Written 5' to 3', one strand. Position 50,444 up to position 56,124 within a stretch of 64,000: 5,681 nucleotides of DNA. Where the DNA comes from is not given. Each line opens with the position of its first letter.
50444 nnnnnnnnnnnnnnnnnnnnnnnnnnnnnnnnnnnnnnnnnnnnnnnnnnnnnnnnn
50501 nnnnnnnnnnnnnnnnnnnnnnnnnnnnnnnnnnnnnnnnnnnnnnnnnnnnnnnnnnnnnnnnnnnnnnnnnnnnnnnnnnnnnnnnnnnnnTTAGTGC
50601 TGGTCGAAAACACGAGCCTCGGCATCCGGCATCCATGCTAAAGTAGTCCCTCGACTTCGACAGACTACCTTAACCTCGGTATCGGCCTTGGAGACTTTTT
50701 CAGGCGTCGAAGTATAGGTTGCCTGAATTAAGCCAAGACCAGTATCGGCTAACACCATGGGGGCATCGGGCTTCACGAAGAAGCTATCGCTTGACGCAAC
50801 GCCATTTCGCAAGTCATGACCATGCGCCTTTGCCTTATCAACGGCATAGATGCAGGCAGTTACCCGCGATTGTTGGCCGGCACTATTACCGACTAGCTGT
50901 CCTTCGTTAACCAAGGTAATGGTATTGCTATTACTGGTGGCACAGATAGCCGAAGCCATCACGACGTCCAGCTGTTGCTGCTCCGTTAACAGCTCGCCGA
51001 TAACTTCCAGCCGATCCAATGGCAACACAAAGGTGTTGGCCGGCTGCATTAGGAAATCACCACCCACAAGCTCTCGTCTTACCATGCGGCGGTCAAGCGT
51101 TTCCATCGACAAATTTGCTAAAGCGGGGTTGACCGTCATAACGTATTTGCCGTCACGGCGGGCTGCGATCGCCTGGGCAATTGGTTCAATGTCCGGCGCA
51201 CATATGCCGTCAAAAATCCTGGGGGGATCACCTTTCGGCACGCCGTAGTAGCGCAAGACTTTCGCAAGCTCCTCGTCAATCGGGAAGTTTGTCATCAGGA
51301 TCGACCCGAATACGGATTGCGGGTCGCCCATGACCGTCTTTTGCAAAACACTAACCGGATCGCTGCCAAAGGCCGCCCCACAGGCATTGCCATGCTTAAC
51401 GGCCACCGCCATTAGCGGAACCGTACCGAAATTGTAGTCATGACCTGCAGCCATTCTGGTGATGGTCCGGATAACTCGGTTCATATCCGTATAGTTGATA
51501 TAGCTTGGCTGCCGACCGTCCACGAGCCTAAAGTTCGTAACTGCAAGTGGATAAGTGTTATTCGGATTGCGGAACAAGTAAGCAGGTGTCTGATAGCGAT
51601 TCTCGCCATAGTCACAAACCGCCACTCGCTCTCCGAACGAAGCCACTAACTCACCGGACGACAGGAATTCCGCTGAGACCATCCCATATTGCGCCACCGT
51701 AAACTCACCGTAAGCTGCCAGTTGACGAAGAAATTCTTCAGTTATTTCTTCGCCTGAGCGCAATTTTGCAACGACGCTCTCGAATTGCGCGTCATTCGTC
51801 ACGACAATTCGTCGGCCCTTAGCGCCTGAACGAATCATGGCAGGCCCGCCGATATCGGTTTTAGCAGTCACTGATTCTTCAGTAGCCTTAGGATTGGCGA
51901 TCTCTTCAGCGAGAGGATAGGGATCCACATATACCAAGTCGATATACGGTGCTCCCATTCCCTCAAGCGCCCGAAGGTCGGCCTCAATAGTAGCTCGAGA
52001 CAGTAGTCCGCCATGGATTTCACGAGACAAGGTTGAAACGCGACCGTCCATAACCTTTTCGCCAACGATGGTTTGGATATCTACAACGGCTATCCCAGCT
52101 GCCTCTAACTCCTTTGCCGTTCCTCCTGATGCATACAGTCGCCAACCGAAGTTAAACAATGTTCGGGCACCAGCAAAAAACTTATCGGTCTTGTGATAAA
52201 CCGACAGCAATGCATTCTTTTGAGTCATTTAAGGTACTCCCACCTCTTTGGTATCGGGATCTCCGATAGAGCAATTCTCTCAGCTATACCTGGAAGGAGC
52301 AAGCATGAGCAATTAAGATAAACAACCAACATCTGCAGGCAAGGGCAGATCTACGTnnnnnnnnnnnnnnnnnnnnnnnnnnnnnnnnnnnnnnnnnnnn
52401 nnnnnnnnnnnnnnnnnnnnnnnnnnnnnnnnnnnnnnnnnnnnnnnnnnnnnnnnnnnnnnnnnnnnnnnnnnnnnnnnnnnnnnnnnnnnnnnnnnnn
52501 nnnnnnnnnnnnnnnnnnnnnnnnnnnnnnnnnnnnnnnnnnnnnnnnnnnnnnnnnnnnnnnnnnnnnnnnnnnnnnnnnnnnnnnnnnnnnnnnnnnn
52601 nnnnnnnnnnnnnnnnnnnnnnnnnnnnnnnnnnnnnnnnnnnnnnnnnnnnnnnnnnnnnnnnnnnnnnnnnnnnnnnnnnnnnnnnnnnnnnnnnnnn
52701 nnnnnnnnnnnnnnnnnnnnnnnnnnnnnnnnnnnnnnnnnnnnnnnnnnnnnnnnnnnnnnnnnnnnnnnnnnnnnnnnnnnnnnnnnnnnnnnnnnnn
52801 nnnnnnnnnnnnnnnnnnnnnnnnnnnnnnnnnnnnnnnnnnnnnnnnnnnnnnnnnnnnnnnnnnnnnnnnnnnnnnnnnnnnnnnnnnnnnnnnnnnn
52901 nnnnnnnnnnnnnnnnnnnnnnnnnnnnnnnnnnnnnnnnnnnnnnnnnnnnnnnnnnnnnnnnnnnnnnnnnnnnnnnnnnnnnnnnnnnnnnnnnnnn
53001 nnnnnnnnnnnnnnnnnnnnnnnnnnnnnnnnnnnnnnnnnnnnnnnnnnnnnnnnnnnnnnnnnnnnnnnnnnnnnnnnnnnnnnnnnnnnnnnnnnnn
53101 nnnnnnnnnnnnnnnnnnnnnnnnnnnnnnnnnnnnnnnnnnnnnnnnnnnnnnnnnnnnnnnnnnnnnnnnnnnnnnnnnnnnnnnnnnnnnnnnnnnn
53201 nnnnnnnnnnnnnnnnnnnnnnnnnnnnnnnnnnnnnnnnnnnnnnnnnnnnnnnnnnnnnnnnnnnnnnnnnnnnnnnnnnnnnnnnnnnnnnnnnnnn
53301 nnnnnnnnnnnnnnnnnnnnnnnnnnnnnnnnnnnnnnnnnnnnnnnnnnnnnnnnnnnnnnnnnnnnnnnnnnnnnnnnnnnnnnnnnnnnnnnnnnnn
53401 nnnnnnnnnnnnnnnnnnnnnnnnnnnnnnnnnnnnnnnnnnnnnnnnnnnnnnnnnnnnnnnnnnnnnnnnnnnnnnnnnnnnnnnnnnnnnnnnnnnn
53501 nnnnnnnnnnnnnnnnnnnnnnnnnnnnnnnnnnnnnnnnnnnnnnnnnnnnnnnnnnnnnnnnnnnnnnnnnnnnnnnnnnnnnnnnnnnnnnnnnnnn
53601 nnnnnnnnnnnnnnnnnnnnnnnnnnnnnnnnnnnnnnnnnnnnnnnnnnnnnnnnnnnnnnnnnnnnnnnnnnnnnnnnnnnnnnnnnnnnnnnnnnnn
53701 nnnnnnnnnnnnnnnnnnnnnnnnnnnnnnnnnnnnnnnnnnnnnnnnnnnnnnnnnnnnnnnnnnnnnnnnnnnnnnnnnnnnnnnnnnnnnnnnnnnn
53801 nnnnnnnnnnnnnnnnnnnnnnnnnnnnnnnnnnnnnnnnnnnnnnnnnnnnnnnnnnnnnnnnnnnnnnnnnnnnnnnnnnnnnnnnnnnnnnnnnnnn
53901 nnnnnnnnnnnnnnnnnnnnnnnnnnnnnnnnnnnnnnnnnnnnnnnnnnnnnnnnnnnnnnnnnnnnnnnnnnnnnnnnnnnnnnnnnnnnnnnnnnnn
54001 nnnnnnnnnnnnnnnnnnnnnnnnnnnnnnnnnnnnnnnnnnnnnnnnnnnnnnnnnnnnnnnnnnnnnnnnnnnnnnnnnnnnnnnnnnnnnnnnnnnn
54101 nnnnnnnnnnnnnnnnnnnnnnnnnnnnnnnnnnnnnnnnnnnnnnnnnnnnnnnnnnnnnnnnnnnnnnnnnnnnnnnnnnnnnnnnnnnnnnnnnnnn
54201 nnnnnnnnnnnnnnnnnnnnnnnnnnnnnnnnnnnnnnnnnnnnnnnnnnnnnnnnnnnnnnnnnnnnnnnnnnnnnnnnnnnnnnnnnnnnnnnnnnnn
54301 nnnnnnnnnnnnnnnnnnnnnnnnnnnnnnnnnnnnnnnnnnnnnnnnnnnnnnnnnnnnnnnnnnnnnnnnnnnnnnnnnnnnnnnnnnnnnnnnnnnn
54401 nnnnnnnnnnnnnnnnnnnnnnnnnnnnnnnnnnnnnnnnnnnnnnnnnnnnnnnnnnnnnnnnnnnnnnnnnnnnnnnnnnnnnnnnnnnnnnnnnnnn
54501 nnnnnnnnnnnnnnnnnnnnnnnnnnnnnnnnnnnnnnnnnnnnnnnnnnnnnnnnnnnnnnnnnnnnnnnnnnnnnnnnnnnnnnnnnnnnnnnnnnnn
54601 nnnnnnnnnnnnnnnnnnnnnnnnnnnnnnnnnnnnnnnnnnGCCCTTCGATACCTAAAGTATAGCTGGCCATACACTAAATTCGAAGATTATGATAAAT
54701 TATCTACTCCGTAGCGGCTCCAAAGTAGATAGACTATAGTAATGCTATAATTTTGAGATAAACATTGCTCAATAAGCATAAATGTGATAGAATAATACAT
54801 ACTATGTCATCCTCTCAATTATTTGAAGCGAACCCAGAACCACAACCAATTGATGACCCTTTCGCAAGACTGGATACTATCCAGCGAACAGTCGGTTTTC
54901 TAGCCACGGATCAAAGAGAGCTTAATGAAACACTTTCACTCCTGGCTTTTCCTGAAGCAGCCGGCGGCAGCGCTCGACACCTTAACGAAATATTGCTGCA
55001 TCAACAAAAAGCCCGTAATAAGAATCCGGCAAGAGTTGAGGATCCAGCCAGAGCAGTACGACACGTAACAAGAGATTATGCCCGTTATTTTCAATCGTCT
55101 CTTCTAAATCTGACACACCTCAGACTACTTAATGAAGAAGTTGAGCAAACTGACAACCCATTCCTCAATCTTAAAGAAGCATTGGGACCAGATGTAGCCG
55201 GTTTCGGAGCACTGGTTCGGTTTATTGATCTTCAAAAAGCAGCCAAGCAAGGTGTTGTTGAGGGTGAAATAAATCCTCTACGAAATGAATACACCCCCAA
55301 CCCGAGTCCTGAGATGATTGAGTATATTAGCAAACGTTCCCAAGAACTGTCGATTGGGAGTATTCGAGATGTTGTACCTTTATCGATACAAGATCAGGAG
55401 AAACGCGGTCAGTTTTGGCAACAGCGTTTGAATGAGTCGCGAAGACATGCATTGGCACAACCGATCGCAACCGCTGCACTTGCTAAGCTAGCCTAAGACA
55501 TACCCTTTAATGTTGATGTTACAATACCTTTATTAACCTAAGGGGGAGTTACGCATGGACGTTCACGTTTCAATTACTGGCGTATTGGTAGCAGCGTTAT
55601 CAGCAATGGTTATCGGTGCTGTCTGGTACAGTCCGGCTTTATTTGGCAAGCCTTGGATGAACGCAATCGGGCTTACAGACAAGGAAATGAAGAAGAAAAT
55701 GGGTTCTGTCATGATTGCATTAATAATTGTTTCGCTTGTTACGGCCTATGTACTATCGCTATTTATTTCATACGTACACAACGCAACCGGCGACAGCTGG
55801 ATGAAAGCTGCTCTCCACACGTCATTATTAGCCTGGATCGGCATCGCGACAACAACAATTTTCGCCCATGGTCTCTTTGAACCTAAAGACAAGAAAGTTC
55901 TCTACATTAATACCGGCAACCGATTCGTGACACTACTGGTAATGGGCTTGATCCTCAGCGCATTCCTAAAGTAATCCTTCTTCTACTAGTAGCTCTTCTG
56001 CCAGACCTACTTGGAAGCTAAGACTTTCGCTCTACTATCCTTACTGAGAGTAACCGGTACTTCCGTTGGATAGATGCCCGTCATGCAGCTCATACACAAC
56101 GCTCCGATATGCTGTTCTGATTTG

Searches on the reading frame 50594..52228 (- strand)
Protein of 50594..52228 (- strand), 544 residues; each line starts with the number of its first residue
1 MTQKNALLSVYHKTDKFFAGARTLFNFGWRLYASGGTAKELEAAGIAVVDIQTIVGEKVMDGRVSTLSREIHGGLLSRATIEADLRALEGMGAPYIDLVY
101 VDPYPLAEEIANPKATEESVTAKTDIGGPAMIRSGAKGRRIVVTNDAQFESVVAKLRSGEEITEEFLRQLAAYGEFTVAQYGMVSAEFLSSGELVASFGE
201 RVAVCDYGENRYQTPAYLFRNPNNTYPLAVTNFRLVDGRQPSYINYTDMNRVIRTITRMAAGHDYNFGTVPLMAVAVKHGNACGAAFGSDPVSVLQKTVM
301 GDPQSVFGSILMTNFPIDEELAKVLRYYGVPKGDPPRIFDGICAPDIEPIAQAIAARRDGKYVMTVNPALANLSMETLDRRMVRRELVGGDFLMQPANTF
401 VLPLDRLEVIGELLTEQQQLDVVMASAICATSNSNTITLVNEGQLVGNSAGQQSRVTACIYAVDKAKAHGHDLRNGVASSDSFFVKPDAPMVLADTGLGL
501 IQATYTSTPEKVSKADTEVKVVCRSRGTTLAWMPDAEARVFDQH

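Call 10: search_protein_families(library=pfam, proteins=[window:50594-52228:-], max_evalue=0.01)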
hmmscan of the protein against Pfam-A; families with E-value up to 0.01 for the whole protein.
window:50594-52228:- (544 aa): 2 families
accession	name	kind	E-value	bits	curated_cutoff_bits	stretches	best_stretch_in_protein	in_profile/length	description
PF01808.24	AICARFT_IMPCHas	-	1e-45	157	25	1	141-465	9-311/311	AICARFT/IMPCHase bienzyme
PF02142.27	MGS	-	2.5e-11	44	24.1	1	21-129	6-93/94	MGS-like domain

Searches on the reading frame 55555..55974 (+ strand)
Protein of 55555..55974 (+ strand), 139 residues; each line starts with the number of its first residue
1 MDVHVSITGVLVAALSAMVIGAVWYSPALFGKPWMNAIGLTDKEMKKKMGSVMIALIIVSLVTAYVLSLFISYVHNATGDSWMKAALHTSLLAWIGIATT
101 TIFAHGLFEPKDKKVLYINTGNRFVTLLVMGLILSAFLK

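Call 10: search_protein_families(library=pfam, proteins=[window:55555-55974:+], max_evalue=0.01)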
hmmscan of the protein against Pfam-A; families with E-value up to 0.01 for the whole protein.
window:55555-55974:+ (139 aa): 1 family
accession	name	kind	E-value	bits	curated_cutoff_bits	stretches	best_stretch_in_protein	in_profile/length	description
PF08570.15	DUF1761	-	8e-30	104.1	31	1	9-134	2-122/123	Protein of unknown function (DUF1761)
